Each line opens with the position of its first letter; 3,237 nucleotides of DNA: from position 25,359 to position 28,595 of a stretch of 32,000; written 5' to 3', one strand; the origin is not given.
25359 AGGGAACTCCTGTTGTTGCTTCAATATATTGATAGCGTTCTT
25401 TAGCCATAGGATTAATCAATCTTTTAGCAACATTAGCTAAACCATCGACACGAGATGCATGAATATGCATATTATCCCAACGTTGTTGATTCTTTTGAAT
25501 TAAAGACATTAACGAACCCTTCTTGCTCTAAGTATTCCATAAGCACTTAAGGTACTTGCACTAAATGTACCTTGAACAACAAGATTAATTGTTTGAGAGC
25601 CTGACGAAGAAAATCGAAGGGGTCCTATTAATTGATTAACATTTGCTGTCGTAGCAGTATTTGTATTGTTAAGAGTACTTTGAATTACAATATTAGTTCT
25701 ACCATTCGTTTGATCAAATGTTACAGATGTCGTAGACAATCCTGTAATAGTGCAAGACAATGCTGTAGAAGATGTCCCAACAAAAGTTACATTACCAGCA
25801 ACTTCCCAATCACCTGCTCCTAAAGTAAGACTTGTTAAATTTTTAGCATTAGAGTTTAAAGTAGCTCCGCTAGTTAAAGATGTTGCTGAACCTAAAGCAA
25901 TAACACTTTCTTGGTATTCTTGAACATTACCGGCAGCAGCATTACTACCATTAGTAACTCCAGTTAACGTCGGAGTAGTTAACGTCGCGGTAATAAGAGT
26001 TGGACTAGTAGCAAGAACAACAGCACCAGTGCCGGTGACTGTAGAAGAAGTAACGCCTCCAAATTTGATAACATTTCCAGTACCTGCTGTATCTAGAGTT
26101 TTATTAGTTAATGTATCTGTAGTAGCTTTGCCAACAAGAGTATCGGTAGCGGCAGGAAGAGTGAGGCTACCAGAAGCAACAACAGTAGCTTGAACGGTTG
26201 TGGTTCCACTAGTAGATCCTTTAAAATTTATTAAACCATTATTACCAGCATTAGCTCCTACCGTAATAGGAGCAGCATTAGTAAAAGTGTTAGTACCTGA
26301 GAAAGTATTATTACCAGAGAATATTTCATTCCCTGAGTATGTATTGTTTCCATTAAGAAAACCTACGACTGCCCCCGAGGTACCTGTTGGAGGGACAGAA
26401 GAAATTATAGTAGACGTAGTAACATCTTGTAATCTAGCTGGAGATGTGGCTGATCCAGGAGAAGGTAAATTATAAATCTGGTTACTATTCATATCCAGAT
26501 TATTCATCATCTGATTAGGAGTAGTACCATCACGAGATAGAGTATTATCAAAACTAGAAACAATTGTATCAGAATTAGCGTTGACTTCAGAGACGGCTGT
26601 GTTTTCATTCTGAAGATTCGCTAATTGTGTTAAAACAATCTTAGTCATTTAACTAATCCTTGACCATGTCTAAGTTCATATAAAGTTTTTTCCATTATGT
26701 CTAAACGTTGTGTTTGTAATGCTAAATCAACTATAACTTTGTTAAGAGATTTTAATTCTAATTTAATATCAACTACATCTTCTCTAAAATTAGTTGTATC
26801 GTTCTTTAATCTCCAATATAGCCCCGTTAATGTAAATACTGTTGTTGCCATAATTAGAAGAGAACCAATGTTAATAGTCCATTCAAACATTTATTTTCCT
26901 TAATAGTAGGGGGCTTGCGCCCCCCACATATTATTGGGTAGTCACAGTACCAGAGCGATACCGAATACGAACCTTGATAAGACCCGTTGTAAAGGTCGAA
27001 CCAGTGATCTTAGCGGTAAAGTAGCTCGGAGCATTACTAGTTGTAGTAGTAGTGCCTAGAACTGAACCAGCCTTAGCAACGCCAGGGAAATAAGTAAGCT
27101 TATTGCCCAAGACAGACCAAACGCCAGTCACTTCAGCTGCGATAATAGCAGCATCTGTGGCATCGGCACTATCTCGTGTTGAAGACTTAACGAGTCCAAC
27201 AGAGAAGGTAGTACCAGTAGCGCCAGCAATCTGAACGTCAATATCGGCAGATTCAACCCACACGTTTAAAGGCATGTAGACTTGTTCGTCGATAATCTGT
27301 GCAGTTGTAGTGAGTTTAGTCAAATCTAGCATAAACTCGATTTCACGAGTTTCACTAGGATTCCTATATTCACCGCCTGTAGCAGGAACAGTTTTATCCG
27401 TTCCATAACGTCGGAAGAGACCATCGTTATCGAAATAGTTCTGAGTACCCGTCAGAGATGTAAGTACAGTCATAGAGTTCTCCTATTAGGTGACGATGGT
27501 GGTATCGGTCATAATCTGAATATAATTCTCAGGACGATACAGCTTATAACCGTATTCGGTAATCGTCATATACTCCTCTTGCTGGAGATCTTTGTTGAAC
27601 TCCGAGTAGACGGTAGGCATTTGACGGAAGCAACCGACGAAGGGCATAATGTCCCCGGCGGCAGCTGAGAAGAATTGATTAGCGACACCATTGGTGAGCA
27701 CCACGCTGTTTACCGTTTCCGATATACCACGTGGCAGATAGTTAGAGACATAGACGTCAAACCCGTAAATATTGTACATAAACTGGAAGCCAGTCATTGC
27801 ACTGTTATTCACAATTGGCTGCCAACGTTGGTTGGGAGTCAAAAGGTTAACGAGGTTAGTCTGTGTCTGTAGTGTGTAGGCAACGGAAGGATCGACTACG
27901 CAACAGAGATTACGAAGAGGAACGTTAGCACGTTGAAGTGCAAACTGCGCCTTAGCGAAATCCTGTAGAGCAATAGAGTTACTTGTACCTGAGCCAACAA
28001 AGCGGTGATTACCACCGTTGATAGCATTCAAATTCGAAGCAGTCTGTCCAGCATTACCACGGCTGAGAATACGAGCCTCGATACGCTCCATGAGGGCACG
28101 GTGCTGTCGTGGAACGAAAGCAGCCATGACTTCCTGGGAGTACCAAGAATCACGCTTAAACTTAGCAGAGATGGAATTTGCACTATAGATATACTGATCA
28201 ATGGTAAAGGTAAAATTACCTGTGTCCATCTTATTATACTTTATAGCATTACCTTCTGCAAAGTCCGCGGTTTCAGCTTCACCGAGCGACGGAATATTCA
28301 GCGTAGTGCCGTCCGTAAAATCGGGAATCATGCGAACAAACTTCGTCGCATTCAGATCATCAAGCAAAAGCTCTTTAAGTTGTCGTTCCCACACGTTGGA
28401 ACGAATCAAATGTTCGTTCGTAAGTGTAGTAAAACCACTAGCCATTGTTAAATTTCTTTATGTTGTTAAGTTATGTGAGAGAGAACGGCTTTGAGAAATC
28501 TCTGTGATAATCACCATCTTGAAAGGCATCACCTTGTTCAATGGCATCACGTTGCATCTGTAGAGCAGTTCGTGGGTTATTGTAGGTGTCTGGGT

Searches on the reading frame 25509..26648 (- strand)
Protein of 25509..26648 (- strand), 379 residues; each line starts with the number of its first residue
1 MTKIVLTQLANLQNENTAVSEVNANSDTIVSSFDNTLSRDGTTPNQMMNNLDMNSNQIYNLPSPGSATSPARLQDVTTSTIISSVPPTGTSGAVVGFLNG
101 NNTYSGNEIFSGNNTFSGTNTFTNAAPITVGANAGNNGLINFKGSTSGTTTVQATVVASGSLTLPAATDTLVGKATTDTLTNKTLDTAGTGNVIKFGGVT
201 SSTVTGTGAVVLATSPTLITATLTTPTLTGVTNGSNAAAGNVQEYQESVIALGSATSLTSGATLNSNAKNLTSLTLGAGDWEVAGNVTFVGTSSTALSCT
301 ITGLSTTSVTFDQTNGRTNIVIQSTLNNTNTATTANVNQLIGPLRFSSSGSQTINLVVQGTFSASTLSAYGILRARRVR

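Call 9: search_protein_families(library=phrogs, proteins=[window:25509-26648:-])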
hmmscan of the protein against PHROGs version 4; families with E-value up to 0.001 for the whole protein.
window:25509-26648:- (379 aa): 2 families
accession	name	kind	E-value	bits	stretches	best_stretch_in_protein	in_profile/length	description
phrog_17587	-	tail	4.9e-07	29.6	1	19-133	14-131/641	tail fiber protein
phrog_11393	-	tail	4.7e-05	23.2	1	150-379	322-538/538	tail fiber protein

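Call 88: search_protein_families(library=pfam, proteins=[window:25509-26648:-], max_evalue=0.01)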
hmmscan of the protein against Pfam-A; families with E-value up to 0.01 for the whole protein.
window:25509-26648:- (379 aa): 0 families

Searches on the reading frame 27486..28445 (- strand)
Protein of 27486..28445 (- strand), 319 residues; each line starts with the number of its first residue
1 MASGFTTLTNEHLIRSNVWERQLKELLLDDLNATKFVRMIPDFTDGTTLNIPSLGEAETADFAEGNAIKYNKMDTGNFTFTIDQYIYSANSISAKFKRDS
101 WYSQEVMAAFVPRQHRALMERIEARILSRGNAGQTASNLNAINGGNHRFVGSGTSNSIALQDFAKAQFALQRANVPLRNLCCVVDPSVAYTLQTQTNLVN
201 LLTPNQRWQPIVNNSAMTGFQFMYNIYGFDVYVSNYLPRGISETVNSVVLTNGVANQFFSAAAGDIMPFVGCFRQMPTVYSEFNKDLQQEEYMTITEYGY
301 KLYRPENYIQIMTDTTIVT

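Call 9: search_protein_families(library=phrogs, proteins=[window:27486-28445:-])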
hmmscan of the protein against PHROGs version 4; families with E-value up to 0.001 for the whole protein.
window:27486-28445:- (319 aa): 3 families
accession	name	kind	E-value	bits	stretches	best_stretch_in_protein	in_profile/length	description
phrog_267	-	head and packaging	3.9e-31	109.6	1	17-314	43-326/410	major head protein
phrog_283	-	head and packaging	1e-10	42.6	1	45-277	41-268/385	major head protein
phrog_544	-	head and packaging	0.00023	21.7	0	8-303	6-263/282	major head protein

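Call 88: search_protein_families(library=pfam, proteins=[window:27486-28445:-], max_evalue=0.01)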
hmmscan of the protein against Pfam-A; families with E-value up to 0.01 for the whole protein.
window:27486-28445:- (319 aa): 0 families
